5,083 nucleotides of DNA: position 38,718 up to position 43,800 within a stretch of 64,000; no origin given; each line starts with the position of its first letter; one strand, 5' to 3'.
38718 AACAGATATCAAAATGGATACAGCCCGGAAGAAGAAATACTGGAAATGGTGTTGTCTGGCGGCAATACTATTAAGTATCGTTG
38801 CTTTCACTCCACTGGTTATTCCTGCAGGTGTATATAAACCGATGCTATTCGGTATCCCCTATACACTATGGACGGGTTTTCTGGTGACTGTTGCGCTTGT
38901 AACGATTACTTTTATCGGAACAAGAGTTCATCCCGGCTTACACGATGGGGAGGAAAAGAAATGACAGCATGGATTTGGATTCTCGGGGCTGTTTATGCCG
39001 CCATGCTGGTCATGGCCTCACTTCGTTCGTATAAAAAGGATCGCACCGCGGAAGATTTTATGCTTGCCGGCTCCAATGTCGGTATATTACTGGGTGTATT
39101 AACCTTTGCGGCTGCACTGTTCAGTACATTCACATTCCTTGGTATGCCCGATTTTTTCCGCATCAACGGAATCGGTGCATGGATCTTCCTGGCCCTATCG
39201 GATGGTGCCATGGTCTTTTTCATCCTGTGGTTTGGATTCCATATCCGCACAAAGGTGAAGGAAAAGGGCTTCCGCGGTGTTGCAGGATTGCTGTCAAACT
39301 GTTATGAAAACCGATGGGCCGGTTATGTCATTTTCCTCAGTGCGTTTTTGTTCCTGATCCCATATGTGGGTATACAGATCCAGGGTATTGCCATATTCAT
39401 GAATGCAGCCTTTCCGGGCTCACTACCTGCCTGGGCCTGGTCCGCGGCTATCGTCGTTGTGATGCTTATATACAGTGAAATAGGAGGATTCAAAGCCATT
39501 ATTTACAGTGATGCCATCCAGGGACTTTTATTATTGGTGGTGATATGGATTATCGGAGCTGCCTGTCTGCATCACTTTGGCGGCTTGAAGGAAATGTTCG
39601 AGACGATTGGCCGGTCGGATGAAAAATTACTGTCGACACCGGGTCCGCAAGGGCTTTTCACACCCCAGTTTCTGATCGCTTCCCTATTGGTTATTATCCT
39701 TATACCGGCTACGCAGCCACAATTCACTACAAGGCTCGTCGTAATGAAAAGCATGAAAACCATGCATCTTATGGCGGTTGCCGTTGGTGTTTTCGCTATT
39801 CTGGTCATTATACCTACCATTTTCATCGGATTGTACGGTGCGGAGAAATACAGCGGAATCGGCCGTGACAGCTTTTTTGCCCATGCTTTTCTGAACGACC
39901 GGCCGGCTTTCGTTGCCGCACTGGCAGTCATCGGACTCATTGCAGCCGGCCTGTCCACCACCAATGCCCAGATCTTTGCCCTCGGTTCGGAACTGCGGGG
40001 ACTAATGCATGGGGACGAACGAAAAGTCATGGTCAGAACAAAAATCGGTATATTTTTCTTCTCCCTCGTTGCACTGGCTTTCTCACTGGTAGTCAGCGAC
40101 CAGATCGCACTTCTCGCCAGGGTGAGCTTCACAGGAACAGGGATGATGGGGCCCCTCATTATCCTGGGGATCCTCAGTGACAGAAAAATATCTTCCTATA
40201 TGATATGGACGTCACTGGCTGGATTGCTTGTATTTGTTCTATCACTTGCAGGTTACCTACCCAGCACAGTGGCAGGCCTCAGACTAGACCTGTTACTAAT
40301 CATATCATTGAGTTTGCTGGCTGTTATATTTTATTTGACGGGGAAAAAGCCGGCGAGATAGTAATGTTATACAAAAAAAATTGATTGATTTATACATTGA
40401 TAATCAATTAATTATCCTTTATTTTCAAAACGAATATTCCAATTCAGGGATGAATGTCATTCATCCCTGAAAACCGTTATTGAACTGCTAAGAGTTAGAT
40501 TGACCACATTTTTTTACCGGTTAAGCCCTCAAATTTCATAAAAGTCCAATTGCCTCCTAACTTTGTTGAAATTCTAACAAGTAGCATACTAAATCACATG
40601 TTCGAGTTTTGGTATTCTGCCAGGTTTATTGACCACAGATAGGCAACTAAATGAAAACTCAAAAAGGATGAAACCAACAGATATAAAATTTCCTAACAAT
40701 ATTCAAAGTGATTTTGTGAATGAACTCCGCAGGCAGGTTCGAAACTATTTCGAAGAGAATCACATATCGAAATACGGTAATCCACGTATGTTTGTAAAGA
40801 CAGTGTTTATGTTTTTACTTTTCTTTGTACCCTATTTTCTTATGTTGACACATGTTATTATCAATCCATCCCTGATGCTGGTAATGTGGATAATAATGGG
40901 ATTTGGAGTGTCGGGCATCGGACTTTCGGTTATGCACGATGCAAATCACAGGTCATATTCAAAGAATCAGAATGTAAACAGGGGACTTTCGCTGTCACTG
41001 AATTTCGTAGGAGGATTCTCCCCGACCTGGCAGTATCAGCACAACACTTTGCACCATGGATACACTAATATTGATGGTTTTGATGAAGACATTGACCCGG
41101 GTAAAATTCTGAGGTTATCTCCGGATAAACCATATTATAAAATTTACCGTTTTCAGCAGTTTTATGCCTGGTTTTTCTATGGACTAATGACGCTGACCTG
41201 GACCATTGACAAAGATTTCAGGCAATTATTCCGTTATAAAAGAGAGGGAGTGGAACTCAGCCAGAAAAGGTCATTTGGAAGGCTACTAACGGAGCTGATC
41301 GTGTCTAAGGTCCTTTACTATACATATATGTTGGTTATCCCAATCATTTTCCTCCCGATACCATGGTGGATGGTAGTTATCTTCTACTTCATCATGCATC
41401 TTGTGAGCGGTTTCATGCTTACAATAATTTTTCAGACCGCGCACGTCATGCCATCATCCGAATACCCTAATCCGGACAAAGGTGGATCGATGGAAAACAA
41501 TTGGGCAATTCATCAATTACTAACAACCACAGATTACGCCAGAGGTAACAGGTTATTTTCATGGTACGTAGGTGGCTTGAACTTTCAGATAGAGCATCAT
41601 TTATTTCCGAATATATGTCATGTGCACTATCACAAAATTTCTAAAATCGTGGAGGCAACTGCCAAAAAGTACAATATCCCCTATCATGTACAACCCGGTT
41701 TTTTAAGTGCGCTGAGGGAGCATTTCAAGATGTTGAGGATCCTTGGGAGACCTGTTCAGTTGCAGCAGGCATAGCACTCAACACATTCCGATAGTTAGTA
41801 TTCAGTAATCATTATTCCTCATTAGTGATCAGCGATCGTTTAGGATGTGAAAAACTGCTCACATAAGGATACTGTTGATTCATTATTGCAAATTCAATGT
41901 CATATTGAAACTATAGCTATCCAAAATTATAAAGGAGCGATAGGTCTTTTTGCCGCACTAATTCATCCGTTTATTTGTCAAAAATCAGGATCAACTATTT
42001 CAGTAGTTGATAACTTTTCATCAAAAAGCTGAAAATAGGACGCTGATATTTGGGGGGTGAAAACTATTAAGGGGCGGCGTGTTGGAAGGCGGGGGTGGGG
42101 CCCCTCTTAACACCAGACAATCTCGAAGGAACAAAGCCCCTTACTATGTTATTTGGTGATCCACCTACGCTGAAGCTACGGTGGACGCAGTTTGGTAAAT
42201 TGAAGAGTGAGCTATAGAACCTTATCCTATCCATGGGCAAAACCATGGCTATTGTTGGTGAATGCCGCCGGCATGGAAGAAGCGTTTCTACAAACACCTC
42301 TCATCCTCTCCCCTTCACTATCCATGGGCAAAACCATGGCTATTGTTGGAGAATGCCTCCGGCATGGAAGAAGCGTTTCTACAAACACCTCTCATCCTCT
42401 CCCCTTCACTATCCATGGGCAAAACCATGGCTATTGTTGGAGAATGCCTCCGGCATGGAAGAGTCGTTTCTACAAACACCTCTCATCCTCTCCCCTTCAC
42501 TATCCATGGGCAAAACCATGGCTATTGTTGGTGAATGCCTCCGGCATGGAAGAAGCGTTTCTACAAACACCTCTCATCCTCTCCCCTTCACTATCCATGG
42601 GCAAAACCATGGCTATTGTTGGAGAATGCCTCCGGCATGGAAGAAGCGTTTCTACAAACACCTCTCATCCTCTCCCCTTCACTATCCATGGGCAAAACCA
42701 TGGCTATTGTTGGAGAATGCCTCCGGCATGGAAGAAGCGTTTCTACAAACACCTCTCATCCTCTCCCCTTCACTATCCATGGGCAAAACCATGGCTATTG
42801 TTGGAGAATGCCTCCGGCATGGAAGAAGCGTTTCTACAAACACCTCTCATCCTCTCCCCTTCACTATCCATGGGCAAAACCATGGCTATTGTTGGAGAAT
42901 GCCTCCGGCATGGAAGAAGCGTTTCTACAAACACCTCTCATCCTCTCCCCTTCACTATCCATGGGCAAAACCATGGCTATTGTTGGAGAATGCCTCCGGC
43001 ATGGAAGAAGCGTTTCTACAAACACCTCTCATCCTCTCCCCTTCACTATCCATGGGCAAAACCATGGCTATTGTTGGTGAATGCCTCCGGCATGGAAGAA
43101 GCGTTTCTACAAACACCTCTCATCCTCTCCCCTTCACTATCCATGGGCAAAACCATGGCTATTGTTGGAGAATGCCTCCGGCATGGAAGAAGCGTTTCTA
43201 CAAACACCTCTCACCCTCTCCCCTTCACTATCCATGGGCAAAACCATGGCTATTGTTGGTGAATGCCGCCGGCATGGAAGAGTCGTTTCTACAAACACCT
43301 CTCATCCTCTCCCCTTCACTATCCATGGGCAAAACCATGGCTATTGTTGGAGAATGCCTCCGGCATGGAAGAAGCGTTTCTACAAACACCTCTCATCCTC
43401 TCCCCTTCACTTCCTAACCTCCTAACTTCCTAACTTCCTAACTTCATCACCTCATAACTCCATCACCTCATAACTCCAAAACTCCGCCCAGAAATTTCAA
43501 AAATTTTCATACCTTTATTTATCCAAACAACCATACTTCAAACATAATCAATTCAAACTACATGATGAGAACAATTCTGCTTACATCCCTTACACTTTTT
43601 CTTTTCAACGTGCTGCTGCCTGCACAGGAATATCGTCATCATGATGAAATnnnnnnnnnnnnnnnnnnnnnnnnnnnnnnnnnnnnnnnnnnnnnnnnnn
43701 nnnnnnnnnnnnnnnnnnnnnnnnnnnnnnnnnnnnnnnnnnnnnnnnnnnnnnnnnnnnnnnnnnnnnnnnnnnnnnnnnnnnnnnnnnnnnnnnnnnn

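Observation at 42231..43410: Thirteen near-identical 91-bp tandem units that are stop-free in all three forward frames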

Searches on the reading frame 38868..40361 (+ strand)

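Call 12: search_protein_families(library=pfam, proteins=[window:38868-40361:+])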
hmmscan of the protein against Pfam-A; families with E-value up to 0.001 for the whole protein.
window:38868-40361:+ (497 aa): 1 family
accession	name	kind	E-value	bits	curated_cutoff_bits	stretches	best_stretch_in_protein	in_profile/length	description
PF00474.23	SSF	-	5.4e-16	58.9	22.8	1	64-361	1-295/406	Sodium:solute symporter family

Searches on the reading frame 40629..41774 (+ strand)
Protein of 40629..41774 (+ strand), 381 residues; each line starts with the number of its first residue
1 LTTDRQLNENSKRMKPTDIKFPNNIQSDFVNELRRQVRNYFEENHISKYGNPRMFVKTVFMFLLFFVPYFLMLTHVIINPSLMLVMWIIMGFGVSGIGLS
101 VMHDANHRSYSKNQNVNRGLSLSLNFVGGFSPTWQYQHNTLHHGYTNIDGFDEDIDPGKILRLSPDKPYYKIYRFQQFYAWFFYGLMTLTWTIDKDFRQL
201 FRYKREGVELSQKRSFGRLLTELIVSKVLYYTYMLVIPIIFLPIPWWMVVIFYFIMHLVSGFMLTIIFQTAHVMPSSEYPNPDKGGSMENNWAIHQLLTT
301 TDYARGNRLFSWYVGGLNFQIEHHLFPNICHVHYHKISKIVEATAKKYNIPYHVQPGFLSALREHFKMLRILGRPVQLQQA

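Call 12: search_protein_families(library=pfam, proteins=[window:40629-41774:+])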
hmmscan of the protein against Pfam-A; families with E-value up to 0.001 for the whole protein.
window:40629-41774:+ (381 aa): 1 family
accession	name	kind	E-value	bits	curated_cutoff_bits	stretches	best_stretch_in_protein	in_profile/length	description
PF00487.30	FA_desaturase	-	5e-36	125.2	29.7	1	83-354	5-251/253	Fatty acid desaturase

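Call 67: search_protein_families(library=padloc, proteins=[window:40629-41774:+], max_evalue=0.001)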
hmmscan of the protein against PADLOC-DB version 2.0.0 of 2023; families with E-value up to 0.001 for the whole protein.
window:40629-41774:+ (381 aa): 0 families

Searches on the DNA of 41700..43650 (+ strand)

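Call 28: search_rna_families(source=window, start=41700, end=43650, threshold=evalue, max_evalue=1)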
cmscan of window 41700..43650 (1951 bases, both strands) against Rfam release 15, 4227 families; matches with E-value up to 1: 0.
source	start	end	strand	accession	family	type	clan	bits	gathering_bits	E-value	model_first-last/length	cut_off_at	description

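Call 47: search_dna_similar(query=window:42100-42600:+, collection=plasmids, mode=distant, max_evalue=0.01)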
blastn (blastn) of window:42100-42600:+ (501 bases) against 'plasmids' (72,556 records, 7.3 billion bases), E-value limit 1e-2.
No match.

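Call 48: search_dna_similar(query=window:42100-42600:+, collection=phages, mode=distant, max_evalue=0.01)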
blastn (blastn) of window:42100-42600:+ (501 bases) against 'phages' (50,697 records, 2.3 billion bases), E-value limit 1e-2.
No match.
